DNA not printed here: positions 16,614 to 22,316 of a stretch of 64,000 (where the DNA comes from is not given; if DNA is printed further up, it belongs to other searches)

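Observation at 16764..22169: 1801-aa kinase-STAND-TPR-GAF-GAF-GGDEF protein with a tyrosine-kinase-like catalytic loop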

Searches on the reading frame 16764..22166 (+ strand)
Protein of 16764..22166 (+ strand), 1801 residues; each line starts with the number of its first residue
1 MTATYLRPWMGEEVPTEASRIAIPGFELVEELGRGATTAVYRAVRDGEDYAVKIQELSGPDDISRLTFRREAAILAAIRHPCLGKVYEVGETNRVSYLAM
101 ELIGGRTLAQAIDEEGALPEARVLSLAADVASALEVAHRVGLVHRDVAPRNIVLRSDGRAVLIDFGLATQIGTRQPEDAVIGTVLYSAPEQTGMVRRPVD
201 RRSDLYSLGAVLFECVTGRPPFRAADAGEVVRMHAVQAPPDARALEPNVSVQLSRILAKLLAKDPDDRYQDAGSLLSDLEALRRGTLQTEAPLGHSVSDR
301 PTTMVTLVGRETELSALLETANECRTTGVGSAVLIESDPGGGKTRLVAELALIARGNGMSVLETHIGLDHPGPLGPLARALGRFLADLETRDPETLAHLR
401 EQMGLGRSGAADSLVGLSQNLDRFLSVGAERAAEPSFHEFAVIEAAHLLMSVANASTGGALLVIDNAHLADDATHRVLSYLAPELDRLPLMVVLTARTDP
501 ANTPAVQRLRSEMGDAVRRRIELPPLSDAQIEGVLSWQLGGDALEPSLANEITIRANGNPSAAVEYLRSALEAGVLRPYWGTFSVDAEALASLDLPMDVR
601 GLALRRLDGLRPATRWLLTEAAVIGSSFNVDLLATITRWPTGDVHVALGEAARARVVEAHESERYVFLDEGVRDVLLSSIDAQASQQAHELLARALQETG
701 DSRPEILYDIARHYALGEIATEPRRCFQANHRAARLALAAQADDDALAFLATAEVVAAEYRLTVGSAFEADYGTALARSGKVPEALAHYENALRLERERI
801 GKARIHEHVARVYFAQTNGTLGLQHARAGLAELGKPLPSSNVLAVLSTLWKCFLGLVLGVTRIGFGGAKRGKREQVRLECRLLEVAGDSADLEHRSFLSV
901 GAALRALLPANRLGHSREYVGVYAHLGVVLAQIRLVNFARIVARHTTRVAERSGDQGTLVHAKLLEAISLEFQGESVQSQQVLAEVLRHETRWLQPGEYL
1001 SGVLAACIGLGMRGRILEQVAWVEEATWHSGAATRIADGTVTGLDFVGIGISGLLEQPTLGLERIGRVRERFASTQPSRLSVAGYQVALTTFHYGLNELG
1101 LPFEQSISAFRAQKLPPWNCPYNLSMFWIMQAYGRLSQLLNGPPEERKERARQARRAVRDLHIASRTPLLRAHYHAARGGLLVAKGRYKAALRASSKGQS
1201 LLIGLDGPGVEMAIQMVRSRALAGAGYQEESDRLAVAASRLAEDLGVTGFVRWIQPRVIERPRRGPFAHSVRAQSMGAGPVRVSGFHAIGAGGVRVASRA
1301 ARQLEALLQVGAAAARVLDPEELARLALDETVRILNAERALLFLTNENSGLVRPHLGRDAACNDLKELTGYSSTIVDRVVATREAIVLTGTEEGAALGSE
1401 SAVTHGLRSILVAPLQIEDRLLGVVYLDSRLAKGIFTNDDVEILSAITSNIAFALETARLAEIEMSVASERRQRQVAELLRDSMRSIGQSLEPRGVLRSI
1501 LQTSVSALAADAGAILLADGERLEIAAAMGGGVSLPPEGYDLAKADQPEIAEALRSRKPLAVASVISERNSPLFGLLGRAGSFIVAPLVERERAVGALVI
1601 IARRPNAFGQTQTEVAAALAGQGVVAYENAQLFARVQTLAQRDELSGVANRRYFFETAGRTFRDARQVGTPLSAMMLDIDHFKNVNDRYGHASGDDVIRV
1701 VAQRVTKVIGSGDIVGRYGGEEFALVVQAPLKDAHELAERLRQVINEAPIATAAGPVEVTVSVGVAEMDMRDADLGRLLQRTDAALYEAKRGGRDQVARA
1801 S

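Call 3: search_protein_families(library=pfam, proteins=[window:16764-22166:+], max_evalue=0.01)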
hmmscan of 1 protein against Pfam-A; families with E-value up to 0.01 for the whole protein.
window:16764-22166:+ (1801 aa): 11 families
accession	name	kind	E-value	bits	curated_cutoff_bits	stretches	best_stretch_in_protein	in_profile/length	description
PF00069.31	Pkinase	-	8.1e-44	150.4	31.7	1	26-270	1-253/263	Protein kinase domain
PF00990.26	GGDEF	-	1e-41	142.9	23.8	1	1640-1796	1-161/161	Diguanylate cyclase, GGDEF domain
PF07714.23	PK_Tyr_Ser-Thr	-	3.3e-26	92.6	23.1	1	27-269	2-249/258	Protein tyrosine and serine/threonine kinase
PF13185.12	GAF_2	-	1.2e-25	90.7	28.6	2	1318-1456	2-136/136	GAF domain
PF01590.32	GAF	-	2.1e-24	87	22.4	2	1319-1455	1-133/133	GAF domain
PF13492.12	GAF_3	-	3.4e-23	82.9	27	2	1319-1456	1-128/129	GAF domain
PF13191.12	AAA_16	-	9.4e-15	55.9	32.6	1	307-493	2-167/167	AAA ATPase domain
PF03109.22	ABC1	-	0.00012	21.8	22.9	1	95-175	142-221/244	ABC1 atypical kinase-like domain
PF17667.7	Pkinase_fungal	-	0.00076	18.7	24.1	1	127-186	292-359/387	Fungal protein kinase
PF01636.29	APH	-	0.0014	18.9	23.2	1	127-169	155-198/239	Phosphotransferase enzyme family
PF00515.34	TPR_1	-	0.0097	16.1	27.8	0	773-796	8-31/34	Tetratricopeptide repeat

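Call 4: search_protein_families(library=ncbifam, proteins=[window:16764-22166:+], max_evalue=0.01)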
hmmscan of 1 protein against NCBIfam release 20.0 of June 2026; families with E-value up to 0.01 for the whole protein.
window:16764-22166:+ (1801 aa): 43 families (the best 25 are shown)
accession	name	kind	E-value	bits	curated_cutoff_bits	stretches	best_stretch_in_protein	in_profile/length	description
NF033483.0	PknB_PASTA_kin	equivalog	1.9e-70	238.5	450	1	26-312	9-298/563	Stk1 family PASTA domain-containing Ser/Thr kinase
TIGR03903.1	TOMM_kin_cyc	equivalog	6.3e-57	193.2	705.75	2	64-288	21-253/1267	TOMM system kinase/cyclase fusion protein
TIGR00254.1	GGDEF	domain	1.1e-45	155.4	37.4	1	1637-1798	2-165/168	diguanylate cyclase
NF007135.0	PRK09581.1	equivalog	3e-45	154.9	474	1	1638-1799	290-454/457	PleD family two-component system response regulator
NF052427.1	StpK7MSMEG_1200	equivalog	6e-44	150.5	900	1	26-287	9-274/601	serine/threonine protein kinase StpK7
NF041606.1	dguan_cyc_DgcA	equivalog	8.2e-43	146.6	370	1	1580-1798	121-337/340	diguanylate cyclase DgcA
NF038266.1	diguan_SiaD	equivalog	1.6e-42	145.6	290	1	1632-1797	86-252/252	biofilm regulation diguanylate cyclase SiaD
NF047741.1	antiphage_MADS6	equivalog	1.8e-40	139.1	460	2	125-292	303-470/612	methylation-associated defense system protein kinase MAD6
NF007380.0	PRK09894.1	equivalog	4.2e-40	137.9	256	1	1636-1799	125-286/296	diguanylate cyclase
NF007423.1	PRK09966.1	equivalog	5.1e-34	117.8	325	1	1628-1790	231-390/390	diguanylate cyclase DgcN/YfiN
NF038150.1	lanthi_synth_IV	equivalog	4e-33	114.8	650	1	58-294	231-460/851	class IV lanthionine synthetase LanL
NF011955.1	PRK15426.1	equivalog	1.6e-30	105.8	408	1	1635-1798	393-559/564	cellulose biosynthesis regulator diguanylate cyclase DgcQ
NF047654.1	DiguCycDgcRLepto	equivalog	1.8e-30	105.9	500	1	1632-1797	125-293/295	diguanylate cyclase DgcR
NF051473.1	DigCycDgcsShew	equivalog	3.1e-30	105.5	400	1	1624-1795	119-286/291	diguanylate cyclase DgcS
NF007599.0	PRK10245.1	equivalog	2.4e-27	95.4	402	1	1630-1797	200-367/371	diguanylate cyclase AdrA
NF007474.0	PRK10060.1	equivalog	5.3e-22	77.8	782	1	1627-1796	224-391/663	cyclic di-GMP phosphodiesterase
NF053781.1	cdiGMPphdstlr2612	equivalog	1.1e-18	66.4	1600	1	1640-1792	840-994/1268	Tlr1612 family c-di-GMP phosphodiesterase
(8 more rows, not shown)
